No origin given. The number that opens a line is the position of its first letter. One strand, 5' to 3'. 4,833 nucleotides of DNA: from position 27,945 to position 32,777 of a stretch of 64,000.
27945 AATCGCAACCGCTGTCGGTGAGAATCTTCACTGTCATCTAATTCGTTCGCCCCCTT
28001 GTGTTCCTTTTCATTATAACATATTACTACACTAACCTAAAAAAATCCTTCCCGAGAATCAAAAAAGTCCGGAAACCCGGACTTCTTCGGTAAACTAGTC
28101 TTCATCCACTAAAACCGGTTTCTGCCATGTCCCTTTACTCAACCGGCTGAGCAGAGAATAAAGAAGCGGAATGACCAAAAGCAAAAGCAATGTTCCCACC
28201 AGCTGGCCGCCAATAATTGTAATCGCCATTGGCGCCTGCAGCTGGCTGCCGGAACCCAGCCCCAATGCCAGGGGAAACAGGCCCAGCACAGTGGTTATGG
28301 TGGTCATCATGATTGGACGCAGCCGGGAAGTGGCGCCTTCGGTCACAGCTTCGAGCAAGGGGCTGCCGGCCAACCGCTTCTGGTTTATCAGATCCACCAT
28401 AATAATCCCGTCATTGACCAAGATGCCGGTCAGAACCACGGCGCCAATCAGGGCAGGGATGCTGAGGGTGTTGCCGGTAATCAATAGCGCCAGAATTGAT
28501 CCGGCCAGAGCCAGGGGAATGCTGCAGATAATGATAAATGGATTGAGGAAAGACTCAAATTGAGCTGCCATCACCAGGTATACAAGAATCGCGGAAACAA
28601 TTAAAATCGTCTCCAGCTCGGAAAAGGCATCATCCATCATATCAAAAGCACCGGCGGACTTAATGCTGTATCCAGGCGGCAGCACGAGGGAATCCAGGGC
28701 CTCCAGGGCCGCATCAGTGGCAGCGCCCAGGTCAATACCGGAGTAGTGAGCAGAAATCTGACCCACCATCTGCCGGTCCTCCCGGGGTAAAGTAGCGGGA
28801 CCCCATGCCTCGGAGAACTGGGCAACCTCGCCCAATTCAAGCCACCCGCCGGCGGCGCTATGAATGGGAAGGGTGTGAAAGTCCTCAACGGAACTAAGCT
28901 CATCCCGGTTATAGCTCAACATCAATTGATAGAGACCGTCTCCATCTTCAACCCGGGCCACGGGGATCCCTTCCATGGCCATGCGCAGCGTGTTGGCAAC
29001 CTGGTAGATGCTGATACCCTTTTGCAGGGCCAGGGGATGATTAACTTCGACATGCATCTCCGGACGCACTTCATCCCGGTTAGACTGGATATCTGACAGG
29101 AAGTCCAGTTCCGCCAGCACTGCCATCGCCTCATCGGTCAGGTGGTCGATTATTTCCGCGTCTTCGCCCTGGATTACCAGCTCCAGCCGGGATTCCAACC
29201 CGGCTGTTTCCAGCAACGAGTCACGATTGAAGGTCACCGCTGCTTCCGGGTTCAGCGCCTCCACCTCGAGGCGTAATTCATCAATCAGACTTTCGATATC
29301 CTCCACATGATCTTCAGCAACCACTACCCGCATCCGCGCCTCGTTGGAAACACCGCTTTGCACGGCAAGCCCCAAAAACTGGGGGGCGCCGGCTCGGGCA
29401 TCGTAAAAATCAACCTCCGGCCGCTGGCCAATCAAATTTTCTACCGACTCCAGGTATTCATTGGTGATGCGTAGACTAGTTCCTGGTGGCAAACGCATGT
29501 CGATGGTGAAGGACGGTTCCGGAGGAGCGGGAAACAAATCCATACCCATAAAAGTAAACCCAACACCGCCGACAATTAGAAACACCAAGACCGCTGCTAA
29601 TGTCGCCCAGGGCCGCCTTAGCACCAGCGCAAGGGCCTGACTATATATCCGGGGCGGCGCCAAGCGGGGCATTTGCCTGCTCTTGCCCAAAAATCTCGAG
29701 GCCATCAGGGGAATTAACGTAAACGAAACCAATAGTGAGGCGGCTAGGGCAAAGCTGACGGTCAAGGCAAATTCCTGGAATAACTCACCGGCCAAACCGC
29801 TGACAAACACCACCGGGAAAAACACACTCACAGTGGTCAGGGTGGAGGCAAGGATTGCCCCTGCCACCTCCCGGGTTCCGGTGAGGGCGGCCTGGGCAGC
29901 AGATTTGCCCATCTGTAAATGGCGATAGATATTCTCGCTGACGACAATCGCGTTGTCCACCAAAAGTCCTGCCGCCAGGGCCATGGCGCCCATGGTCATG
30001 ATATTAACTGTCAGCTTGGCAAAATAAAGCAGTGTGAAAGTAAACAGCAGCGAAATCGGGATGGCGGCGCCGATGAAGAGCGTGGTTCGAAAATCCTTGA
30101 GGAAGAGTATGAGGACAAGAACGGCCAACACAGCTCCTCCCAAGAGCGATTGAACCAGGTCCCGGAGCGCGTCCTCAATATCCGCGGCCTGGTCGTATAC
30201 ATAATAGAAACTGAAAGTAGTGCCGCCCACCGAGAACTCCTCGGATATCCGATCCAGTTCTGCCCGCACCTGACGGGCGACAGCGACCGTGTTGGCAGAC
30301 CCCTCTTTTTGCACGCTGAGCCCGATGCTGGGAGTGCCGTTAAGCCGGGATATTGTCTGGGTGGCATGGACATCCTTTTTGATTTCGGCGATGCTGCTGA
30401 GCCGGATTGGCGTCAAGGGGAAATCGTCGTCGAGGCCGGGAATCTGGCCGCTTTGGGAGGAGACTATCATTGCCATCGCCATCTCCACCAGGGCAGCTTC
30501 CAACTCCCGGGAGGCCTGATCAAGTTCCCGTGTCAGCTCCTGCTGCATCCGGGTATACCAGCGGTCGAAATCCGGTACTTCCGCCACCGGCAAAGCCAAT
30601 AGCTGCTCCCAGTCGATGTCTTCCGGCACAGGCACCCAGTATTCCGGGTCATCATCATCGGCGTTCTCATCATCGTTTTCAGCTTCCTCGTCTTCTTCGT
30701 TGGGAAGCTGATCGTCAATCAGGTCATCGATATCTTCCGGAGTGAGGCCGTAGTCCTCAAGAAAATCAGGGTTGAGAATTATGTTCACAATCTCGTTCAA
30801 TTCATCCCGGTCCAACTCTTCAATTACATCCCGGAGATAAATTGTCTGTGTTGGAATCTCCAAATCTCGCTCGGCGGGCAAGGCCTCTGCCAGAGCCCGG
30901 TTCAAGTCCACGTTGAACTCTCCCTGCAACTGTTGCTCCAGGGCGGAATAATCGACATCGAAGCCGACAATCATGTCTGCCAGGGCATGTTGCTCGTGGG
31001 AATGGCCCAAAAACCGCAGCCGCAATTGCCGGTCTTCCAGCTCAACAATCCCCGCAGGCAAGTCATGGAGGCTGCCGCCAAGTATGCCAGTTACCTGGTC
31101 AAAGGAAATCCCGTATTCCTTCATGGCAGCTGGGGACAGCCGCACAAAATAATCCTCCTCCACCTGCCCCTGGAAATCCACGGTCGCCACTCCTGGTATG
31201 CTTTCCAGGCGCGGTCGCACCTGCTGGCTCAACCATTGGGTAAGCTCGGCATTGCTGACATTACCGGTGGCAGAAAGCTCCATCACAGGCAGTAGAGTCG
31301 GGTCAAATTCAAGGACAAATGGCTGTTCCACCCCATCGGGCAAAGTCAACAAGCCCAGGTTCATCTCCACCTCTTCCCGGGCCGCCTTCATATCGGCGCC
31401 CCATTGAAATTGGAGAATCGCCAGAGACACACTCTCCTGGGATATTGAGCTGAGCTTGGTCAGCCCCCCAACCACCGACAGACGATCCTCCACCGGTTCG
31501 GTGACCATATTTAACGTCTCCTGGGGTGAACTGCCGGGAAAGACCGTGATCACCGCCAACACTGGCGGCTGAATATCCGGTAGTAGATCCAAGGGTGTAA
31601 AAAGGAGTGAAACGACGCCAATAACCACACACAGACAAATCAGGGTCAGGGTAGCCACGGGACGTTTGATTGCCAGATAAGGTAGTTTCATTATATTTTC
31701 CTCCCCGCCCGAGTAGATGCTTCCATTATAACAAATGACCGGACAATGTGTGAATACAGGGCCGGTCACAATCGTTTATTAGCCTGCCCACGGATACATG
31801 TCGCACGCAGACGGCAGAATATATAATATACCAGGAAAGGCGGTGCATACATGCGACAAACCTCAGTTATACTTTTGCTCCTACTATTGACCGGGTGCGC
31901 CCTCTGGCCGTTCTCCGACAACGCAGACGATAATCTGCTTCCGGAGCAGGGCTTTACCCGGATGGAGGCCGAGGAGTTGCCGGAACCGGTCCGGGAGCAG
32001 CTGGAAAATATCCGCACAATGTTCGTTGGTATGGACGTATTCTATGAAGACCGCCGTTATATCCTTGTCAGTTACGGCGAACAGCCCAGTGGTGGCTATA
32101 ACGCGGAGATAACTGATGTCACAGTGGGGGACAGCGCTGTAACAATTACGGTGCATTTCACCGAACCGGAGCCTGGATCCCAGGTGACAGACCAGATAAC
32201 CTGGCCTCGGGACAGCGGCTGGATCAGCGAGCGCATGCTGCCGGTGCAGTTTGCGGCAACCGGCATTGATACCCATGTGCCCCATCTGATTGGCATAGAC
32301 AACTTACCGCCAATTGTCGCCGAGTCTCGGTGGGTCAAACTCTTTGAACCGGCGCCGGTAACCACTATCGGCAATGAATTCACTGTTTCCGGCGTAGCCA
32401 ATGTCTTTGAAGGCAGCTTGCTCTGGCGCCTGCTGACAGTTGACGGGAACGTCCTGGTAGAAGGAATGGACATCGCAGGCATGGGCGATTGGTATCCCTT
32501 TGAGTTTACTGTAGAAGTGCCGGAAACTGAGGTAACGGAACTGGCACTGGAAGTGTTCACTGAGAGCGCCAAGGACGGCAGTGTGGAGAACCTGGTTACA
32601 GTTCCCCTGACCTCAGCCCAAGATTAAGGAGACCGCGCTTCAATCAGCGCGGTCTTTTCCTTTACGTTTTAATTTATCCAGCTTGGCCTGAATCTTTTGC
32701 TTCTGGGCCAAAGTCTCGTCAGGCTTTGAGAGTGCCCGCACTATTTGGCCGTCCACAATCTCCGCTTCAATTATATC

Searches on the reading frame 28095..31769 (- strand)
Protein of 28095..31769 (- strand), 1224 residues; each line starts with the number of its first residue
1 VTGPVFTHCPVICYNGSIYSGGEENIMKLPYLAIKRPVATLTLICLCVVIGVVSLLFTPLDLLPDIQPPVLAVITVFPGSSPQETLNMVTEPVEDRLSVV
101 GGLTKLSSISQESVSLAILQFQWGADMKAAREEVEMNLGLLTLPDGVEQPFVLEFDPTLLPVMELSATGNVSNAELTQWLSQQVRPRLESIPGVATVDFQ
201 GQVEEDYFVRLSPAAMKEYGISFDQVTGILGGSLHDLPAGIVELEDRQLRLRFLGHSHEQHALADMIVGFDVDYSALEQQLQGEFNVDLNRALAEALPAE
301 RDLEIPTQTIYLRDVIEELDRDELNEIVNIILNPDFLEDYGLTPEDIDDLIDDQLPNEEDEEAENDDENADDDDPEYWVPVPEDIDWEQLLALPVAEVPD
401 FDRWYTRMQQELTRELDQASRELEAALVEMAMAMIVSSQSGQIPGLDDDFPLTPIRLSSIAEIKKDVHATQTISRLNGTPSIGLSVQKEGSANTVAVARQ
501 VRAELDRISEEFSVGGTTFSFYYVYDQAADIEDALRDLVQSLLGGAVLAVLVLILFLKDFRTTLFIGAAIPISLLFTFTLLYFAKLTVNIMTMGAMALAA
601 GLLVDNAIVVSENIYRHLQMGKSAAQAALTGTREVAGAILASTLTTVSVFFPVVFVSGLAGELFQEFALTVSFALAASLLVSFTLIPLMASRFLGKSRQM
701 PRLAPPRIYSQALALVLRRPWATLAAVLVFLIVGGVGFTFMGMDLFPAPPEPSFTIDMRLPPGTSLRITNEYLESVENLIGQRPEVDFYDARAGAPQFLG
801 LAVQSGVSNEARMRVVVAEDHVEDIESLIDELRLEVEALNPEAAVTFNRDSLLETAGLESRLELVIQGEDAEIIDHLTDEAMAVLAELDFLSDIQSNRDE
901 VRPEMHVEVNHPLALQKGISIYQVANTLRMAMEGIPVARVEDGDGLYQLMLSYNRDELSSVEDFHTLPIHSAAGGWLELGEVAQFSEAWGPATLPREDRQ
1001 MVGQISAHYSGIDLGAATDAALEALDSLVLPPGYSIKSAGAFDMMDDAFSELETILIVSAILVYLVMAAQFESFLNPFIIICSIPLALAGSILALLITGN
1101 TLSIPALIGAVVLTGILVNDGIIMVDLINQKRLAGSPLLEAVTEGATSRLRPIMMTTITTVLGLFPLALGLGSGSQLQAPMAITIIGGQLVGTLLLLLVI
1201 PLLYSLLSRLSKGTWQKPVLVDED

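Call 41: search_protein_families(library=pfam, proteins=[window:28095-31769:-], max_evalue=0.00001)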
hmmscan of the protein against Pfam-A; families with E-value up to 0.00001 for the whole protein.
window:28095-31769:- (1224 aa): 2 families
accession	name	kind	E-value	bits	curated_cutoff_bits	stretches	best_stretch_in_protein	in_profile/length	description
PF00873.25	ACR_tran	-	1.3e-215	718.7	28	2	453-1207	251-1020/1021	AcrB/AcrD/AcrF family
PF03176.21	MMPL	-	1.1e-09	38.2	20.5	1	528-721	134-331/333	MMPL family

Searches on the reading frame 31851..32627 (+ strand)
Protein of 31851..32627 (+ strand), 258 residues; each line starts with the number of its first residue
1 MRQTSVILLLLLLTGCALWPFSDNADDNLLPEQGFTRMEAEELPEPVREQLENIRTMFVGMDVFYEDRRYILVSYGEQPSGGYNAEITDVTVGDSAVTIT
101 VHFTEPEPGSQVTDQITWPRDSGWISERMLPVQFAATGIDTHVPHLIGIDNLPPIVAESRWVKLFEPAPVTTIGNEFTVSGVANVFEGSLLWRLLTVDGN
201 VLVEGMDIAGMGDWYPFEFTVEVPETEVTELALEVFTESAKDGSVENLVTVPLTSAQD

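Call 41: search_protein_families(library=pfam, proteins=[window:31851-32627:+], max_evalue=0.00001)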
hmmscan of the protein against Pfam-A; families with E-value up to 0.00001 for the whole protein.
window:31851-32627:+ (258 aa): 2 families
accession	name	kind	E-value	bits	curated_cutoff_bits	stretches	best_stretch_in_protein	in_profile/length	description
PF10648.15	Gmad2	-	2.6e-22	79.4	25.7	1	162-244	2-86/86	Immunoglobulin-like domain of bacterial spore germination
PF14343.11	PrcB_C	-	1.9e-13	50.8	24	1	70-119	2-49/56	PrcB C-terminal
